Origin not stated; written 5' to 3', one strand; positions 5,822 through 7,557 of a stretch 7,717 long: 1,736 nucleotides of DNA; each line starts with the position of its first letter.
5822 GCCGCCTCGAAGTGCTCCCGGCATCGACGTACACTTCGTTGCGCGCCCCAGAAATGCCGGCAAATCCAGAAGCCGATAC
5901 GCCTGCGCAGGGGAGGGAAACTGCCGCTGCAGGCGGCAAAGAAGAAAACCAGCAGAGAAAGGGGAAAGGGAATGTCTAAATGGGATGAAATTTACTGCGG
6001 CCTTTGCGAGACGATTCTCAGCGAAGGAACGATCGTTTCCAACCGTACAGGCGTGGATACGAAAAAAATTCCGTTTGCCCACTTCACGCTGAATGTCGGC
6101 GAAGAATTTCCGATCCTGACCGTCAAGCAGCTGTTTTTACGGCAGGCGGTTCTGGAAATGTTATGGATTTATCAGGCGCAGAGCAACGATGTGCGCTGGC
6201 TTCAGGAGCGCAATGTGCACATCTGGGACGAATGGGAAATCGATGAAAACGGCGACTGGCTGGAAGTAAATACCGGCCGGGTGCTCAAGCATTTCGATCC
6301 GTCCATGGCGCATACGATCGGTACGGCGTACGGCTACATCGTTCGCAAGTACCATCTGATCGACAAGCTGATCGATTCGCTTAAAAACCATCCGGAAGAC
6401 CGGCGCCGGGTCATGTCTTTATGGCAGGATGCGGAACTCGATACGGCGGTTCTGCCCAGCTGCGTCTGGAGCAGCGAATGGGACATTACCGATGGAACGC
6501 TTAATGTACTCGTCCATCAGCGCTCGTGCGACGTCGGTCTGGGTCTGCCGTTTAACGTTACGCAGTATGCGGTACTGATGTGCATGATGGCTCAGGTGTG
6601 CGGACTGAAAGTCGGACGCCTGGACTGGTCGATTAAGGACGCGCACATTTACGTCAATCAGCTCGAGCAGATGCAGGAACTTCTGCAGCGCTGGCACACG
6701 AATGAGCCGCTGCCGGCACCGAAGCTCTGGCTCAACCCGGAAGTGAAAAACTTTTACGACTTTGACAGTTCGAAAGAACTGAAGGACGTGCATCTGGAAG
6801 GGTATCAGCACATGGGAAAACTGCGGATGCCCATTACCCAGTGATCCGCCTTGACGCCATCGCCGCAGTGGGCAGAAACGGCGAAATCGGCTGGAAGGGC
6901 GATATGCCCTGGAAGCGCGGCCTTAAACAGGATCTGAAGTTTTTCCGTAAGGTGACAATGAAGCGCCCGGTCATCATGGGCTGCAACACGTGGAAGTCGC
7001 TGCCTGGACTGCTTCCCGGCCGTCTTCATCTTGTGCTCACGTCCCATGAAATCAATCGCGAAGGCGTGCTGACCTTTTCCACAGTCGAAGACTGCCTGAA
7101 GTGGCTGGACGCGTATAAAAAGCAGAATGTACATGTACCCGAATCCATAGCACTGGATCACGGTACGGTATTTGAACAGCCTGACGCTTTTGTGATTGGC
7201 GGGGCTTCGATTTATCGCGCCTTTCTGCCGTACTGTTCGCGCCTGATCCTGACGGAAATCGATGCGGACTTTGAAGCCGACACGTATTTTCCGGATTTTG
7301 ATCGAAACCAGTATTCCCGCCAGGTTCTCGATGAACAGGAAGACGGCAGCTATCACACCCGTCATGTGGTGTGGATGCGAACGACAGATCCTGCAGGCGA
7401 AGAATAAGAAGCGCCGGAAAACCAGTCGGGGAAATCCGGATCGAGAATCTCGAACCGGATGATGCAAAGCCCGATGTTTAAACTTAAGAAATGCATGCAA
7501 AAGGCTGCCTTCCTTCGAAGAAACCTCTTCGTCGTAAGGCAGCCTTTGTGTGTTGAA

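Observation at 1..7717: The whole gene block is bracketed by perfect 125-bp inverted repeats with no recombinase inside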

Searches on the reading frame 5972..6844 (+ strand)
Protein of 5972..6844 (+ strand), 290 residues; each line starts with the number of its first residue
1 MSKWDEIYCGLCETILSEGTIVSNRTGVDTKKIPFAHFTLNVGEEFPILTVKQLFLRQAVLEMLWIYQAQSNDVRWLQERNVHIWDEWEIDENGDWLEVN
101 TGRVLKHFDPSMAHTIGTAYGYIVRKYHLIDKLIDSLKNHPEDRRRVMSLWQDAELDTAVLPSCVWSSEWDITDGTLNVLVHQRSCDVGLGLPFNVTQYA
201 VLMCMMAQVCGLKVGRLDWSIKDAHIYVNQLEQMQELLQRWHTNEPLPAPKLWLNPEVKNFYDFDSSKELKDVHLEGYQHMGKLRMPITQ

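Call 8: search_protein_families(library=pfam, proteins=[window:5972-6844:+])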
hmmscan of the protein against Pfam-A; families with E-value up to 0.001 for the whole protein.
window:5972-6844:+ (290 aa): 1 family
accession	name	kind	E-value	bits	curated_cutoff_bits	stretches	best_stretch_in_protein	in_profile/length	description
PF00303.24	Thymidylat_synt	-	1.6e-78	264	24.3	1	7-288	2-264/266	Thymidylate synthase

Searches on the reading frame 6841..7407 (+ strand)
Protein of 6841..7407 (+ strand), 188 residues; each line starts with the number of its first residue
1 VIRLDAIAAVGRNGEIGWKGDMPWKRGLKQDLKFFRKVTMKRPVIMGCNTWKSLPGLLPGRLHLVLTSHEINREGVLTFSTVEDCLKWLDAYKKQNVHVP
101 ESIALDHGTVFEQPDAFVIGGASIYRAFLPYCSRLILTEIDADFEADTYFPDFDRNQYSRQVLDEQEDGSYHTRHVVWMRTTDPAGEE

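Call 8: search_protein_families(library=pfam, proteins=[window:6841-7407:+])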
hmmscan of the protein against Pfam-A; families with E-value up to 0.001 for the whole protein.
window:6841-7407:+ (188 aa): 1 family
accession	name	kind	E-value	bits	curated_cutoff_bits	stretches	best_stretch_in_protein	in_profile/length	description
PF00186.24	DHFR_1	-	9.2e-39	133.1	25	1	4-167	2-143/159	Dihydrofolate reductase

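Call 11: find_encoding_contigs(protein=window:6841-7407:+, flank=10000, max_places=10)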
Protein window:6841-7407:+ (188 aa): 2 contigs read that carry it; 2 places shown.
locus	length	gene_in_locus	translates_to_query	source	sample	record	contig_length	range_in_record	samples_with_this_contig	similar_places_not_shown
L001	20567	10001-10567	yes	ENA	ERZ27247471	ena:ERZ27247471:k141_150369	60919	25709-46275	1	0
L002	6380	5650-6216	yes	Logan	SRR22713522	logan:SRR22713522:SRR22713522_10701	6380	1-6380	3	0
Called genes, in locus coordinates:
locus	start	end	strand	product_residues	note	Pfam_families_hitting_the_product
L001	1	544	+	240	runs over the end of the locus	PF00072:Response_reg, PF00486:Trans_reg_C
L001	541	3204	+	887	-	PF00512:HisKA, PF02518:HATPase_c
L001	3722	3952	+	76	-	-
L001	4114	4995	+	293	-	PF01177:Asp_Glu_race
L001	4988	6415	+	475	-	PF02127:Peptidase_M18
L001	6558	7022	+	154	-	PF06094:GGACT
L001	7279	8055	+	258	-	PF01966:HD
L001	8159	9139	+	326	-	PF00702:Hydrolase, PF05116:S6PP (faint), PF08282:Hydrolase_3, PF13419:HAD_2 (faint)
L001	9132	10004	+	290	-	PF00303:Thymidylat_synt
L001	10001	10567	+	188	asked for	PF00186:DHFR_1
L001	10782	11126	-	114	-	-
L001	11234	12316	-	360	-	PF00365:PFK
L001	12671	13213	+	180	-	-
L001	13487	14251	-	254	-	PF08922:DUF1905, PF08818:DUF1801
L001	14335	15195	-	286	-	PF09818:ABC_ATPase (faint), PF00005:ABC_tran, PF02463:SMC_N, PF13304:AAA_21 (weak)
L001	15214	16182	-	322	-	PF01032:FecCD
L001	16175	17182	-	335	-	PF01032:FecCD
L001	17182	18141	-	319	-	PF01497:Peripla_BP_2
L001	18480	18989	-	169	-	PF00881:Nitroreductase, PF14512:TM1586_NiRdase, PF00881:Nitroreductase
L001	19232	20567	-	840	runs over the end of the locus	PF00009:GTP_EFTU, PF22042:EF-G_D2, PF14492:EFG_III (weak), PF03764:EFG_IV, PF00679:EFG_C, PF05991:NYN_YacP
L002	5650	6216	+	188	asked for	PF00186:DHFR_1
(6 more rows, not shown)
